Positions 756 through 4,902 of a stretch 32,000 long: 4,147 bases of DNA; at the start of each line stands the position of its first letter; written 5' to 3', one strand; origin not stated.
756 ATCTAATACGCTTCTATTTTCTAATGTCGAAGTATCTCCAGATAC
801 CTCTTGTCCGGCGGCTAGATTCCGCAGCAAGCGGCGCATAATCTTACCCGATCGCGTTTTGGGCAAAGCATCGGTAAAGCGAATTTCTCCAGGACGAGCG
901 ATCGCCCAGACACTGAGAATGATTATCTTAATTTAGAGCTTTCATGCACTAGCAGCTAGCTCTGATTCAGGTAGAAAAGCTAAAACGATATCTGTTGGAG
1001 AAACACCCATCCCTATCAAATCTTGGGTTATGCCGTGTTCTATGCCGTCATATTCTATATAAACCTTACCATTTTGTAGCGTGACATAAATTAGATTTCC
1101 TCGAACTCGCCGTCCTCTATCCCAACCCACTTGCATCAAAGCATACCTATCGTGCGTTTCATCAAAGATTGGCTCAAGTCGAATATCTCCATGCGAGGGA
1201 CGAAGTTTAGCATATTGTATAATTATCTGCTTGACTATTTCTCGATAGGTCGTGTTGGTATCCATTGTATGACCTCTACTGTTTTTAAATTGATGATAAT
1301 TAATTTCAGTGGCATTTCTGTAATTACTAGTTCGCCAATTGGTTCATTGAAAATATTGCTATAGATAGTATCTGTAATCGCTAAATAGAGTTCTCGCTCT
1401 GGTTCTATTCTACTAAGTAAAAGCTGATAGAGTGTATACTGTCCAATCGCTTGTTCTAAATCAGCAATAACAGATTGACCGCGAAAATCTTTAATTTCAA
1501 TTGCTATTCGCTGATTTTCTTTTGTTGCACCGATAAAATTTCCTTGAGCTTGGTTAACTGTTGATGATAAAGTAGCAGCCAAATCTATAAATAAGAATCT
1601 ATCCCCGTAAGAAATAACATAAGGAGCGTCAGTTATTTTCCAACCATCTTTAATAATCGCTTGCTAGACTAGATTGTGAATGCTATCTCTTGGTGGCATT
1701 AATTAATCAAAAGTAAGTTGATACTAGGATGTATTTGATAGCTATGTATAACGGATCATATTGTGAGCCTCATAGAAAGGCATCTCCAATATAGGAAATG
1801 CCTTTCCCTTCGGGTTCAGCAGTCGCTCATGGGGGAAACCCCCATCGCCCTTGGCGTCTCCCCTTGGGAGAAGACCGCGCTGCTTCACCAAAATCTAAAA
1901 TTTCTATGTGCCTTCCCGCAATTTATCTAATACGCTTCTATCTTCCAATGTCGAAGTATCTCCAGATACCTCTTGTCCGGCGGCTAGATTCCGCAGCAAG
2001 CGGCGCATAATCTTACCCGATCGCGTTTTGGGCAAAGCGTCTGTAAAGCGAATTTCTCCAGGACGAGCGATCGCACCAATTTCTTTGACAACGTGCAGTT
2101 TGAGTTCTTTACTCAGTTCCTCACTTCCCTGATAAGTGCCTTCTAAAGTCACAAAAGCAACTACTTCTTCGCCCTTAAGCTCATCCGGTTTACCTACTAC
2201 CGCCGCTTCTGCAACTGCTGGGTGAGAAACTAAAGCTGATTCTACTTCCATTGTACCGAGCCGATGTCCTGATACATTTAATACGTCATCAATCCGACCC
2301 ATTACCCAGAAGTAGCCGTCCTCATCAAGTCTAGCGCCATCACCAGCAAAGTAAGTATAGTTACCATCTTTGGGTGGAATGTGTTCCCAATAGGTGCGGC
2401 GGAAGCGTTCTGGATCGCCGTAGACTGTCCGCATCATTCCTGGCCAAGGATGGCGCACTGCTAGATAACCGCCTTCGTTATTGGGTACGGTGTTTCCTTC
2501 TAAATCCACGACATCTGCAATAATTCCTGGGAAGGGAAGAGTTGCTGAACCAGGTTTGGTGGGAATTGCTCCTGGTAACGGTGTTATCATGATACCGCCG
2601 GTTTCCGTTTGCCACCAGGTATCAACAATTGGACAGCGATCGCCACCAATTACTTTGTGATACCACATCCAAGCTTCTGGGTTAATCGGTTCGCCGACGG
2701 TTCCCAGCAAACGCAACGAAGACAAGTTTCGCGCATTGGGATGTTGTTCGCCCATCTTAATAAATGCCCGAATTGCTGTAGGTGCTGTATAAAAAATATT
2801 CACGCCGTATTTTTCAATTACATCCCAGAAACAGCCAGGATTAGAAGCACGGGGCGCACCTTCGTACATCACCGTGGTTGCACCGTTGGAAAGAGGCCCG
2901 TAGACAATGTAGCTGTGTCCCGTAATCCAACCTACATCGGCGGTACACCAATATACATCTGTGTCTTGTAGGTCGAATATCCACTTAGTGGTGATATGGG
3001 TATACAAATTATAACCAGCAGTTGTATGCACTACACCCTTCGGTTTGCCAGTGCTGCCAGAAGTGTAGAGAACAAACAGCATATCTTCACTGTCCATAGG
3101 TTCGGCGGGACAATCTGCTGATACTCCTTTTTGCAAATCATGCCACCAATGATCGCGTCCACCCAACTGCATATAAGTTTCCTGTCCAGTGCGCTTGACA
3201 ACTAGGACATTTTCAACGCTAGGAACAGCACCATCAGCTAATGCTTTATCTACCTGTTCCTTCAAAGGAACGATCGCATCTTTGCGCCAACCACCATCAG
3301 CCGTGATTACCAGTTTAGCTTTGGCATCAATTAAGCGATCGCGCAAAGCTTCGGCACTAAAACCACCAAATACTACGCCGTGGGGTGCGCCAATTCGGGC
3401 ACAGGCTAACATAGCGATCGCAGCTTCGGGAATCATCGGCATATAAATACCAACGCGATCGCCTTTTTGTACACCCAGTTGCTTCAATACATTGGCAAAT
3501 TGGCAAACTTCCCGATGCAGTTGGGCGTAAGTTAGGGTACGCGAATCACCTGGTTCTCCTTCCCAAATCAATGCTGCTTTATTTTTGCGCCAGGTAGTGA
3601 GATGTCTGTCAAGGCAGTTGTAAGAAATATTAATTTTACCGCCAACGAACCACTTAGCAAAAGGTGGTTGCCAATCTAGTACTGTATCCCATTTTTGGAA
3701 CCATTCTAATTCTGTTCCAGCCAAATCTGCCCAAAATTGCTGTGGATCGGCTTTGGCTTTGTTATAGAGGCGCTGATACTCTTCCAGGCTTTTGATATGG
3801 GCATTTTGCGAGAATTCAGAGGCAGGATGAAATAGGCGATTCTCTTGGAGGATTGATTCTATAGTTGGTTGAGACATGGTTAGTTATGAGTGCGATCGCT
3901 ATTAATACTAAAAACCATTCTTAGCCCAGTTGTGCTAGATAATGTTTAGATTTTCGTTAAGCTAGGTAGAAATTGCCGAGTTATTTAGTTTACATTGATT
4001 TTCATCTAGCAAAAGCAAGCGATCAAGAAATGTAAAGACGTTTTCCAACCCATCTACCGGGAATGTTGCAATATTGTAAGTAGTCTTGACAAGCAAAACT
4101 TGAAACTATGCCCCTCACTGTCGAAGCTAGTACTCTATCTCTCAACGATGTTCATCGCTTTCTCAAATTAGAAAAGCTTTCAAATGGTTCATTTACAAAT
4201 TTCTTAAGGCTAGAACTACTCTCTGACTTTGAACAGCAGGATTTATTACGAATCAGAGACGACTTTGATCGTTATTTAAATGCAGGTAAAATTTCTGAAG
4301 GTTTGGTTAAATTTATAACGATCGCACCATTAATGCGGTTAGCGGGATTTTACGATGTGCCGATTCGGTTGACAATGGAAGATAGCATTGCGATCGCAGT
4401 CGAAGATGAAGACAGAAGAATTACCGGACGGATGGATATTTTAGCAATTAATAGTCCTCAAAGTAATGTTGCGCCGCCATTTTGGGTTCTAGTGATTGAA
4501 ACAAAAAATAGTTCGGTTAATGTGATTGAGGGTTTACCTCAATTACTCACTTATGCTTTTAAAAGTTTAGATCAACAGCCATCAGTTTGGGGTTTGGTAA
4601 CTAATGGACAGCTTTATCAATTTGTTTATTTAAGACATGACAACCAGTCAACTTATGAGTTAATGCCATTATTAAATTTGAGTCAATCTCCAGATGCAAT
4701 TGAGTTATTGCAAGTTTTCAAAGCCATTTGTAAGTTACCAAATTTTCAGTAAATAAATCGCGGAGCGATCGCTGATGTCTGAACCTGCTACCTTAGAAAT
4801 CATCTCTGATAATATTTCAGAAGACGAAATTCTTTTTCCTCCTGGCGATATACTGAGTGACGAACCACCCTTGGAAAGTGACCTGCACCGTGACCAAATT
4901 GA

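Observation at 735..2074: xisI-xisH cassette bracketed by a 171-bp direct duplication of the acs 3' end, with the breakpoint on a HIP1 site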

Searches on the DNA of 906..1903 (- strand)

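Call 65: search_dna_similar(query=window:906-1903:-, collection=plasmids, mode=distant, max_rows=15)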
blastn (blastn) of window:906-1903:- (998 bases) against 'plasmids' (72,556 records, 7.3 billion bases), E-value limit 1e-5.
Records with a match: 9; places in all: 9; records where one place covers at least 80% of the query: 0.
Best place of each record, by identity: 90-95% 1; 80-90% 3; 60-80% 5.
By first word of the organism name: Nostoc 5; Pseudanabaena 2; Oscillatoria 1; Chroococcidiopsis 1.
By predicted mobility (MOB-suite, as given by PLSDB): non-mobilizable 5; conjugative 4.
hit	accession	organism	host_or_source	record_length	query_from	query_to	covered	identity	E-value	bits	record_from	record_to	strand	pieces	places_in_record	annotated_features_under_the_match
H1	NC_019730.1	Oscillatoria nigro-viridis PCC 7112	-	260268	193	931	74%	70.6%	6e-92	345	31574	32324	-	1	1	XisH family protein | XisI protein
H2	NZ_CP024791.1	Nostoc flagelliforme CCNUN1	cell culture,desert soil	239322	199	964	69%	68.9%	2e-46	262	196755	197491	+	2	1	XisH family protein | XisI protein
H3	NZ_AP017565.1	Pseudanabaena sp. ABRG5-3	-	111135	199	905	71%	65.8%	6e-48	200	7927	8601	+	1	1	XisH family protein | XisI protein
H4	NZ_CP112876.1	Pseudanabaena galeata CCNP1313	-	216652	242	889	65%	66.3%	3e-45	191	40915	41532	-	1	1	XisI protein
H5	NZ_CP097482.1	Chroococcidiopsis sp. CCNUC1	cell culture,soil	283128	590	941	35%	70.5%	1e-36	161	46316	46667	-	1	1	XisI protein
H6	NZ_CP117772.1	Nostoc sp. UHCC 0926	whole organism,lichen surface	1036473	12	87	8%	80.5%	4e-6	62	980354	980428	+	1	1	none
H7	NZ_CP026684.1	Nostoc sp. 'Peltigera membranacea cyanobiont' N6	Lichen thallus,Peltigera membranacea ...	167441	21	85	7%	87.7%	1e-11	79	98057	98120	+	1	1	none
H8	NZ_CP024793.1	Nostoc flagelliforme CCNUN1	cell culture,desert soil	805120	60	127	7%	80.0%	4e-6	62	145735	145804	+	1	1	hypothetical protein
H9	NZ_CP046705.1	Nostoc sp. ATCC 53789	-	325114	22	72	5%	90.2%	8e-8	67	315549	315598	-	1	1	none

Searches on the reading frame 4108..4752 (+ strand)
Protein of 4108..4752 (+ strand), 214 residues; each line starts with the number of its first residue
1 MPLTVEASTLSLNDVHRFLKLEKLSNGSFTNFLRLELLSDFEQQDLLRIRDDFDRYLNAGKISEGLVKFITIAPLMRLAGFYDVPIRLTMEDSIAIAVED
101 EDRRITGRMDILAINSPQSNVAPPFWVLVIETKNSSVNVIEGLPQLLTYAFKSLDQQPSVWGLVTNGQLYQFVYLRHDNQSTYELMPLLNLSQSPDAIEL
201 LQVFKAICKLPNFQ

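Call 10: search_protein_families(library=pfam, proteins=[window:4108-4752:+], max_evalue=0.01)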
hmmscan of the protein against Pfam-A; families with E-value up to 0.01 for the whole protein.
window:4108-4752:+ (214 aa): 0 families

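Call 25: find_encoding_contigs(protein=window:4108-4752:+, flank=8000, max_places=10)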
Protein window:4108-4752:+ (214 aa): no gene with exactly this product is on record in the collection.
